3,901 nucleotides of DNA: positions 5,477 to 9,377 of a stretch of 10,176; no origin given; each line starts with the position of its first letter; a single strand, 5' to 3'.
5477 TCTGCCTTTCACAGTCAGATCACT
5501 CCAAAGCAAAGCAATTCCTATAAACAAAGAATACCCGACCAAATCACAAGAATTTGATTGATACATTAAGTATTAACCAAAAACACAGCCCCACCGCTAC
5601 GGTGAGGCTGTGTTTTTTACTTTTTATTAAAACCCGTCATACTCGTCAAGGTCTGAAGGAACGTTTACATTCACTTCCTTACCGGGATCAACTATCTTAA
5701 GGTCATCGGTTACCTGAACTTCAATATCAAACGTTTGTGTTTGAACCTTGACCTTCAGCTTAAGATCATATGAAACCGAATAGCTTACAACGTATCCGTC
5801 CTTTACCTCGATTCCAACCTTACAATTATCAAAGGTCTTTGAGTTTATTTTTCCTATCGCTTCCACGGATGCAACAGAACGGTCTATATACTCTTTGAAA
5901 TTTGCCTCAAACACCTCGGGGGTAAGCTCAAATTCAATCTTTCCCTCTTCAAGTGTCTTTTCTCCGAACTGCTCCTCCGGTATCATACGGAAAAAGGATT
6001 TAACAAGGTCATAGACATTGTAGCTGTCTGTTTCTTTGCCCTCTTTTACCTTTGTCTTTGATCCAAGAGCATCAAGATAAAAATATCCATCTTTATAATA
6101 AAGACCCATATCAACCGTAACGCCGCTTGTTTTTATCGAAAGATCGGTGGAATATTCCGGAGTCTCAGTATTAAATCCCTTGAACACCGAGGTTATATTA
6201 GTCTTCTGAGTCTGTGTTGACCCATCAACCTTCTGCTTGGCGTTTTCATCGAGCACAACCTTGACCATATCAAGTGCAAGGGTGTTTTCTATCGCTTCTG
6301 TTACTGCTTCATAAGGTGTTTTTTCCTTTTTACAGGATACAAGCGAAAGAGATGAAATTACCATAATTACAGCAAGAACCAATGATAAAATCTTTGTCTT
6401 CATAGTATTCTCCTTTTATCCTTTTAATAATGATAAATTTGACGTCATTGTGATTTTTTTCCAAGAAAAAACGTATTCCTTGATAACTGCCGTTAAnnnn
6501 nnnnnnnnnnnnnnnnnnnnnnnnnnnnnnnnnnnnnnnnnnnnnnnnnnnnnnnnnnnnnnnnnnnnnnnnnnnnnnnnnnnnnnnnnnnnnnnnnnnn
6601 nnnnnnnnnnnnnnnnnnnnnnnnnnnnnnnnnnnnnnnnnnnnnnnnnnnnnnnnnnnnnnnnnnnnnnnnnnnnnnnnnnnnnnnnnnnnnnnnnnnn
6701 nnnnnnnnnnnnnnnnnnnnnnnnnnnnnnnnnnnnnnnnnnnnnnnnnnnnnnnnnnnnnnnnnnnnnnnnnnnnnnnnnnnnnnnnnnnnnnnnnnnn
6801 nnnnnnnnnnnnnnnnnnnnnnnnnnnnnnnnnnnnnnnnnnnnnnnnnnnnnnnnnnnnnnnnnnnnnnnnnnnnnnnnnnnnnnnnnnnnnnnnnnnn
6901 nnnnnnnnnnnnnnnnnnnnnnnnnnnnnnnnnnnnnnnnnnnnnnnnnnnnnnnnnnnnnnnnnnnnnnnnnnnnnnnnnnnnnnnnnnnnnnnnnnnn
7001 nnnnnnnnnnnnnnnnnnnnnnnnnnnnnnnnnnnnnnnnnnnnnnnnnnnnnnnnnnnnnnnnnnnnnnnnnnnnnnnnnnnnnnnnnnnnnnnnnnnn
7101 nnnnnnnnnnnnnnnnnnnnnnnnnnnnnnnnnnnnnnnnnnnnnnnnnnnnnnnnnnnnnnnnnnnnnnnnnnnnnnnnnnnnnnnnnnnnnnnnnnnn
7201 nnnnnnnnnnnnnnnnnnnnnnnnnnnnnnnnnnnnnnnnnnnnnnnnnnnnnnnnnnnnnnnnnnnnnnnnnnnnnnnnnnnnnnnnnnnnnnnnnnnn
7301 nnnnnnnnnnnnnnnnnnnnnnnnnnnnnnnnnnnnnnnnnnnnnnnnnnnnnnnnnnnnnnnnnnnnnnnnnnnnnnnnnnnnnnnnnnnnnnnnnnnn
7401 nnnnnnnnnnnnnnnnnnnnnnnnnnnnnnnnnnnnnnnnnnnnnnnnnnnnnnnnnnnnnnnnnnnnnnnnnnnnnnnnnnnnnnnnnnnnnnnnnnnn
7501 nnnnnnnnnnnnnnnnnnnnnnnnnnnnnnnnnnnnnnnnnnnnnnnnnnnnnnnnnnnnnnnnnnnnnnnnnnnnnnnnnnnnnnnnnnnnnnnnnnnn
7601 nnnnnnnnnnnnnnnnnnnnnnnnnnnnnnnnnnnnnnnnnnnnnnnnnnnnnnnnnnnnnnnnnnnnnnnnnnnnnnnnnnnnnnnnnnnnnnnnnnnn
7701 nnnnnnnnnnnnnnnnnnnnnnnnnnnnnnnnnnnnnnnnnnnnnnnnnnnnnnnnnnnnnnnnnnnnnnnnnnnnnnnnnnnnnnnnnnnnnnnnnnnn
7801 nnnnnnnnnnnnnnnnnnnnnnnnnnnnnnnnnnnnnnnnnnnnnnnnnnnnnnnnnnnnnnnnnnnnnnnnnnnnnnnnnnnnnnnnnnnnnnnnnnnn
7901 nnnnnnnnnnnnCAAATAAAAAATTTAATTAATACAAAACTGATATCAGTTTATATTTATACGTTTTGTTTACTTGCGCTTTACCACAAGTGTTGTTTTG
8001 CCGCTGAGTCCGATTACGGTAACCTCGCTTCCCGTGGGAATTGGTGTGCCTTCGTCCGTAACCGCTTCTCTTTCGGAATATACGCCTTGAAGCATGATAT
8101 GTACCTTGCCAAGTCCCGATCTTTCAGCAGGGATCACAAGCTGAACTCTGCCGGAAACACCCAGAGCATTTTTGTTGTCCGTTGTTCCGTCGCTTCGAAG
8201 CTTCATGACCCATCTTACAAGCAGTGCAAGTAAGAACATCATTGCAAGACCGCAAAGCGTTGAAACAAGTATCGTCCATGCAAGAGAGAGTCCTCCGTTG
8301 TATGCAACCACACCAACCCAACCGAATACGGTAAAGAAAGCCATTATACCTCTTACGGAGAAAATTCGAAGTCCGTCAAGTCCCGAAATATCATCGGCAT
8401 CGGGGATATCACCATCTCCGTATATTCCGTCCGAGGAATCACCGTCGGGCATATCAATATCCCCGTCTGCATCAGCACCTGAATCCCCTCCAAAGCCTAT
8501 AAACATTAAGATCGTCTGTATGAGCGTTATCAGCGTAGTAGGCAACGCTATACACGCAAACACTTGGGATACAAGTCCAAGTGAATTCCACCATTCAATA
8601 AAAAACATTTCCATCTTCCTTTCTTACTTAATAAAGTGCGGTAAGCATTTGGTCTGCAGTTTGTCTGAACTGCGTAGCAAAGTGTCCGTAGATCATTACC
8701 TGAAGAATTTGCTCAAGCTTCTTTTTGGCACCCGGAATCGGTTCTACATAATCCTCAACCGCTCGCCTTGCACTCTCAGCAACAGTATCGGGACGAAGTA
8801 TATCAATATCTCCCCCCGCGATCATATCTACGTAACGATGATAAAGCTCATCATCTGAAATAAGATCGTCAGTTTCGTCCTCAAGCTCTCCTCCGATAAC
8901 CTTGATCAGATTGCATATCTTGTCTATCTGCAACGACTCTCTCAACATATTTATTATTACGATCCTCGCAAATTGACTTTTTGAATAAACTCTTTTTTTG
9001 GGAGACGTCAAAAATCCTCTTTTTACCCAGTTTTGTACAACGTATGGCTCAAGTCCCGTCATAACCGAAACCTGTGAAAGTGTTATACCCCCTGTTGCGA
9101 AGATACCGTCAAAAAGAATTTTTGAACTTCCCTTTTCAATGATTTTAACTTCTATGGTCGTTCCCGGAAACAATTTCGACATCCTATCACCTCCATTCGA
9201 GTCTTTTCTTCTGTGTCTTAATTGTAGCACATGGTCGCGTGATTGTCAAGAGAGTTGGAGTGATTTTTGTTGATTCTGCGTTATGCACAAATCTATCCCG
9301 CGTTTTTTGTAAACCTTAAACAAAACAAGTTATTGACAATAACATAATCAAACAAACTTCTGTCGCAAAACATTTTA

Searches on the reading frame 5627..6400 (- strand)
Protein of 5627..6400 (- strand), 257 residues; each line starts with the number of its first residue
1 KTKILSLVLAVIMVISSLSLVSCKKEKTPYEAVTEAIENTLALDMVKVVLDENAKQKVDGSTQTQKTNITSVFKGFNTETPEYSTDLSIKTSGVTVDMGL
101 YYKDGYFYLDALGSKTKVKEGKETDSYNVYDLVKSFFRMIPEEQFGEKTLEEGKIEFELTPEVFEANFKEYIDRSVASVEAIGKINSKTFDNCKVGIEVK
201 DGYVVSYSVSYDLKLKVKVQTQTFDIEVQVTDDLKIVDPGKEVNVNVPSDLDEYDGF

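Call 5: search_protein_families(library=pfam, proteins=[window:5627-6400:-], max_evalue=0.1)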
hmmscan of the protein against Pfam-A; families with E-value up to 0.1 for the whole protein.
window:5627-6400:- (257 aa): 0 families

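Call 8: search_protein_families(library=ncbifam, proteins=[window:5627-6400:-], max_evalue=0.1)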
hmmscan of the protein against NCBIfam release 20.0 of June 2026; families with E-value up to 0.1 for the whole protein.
window:5627-6400:- (257 aa): 2 families
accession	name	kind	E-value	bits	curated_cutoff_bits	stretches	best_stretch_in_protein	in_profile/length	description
NF050142.1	PG1828_fam_lipo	equivalog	0.00025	21.7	50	1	8-60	4-57/59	PG1828 family lipoprotein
NF047998.1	RDAC_fam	subfamily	0.093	12.8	26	0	17-54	32-69/74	RDAC family protein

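Call 23: search_protein_families(library=phrogs, proteins=[window:5627-6400:-], max_evalue=0.1)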
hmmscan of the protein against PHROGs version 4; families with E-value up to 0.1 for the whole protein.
window:5627-6400:- (257 aa): 0 families

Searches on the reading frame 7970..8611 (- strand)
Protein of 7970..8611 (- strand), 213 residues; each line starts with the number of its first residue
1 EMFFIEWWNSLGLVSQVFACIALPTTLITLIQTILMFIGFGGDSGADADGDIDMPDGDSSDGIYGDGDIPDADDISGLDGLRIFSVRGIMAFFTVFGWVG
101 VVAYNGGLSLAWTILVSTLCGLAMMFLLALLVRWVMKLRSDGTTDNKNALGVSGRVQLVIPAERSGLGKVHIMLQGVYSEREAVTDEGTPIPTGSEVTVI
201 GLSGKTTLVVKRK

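Call 5: search_protein_families(library=pfam, proteins=[window:7970-8611:-], max_evalue=0.1)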
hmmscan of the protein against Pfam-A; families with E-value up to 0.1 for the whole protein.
window:7970-8611:- (213 aa): 2 families
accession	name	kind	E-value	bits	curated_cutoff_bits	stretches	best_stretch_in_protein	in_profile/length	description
PF01957.25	NfeD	-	0.019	15.6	29.1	1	182-211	29-57/57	NfeD-like C-terminal, partner-binding domain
PF00664.28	ABC_membrane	-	0.045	13.9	28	1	106-156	131-182/274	ABC transporter transmembrane region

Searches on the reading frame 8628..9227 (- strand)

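Call 5: search_protein_families(library=pfam, proteins=[window:8628-9227:-], max_evalue=0.1)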
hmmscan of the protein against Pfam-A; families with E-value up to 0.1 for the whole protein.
window:8628-9227:- (199 aa): 3 families
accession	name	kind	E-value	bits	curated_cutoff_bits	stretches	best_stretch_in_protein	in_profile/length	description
PF08876.17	DUF1836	-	1.9e-13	50.8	27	1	59-132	35-105/105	Domain of unknown function (DUF1836)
PF13411.12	MerR_1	-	2.2e-06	28.1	21.6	1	49-97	2-54/69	MerR HTH family regulatory protein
PF12728.13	HTH_17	-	0.069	13.9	27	0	49-88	3-45/51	Helix-turn-helix domain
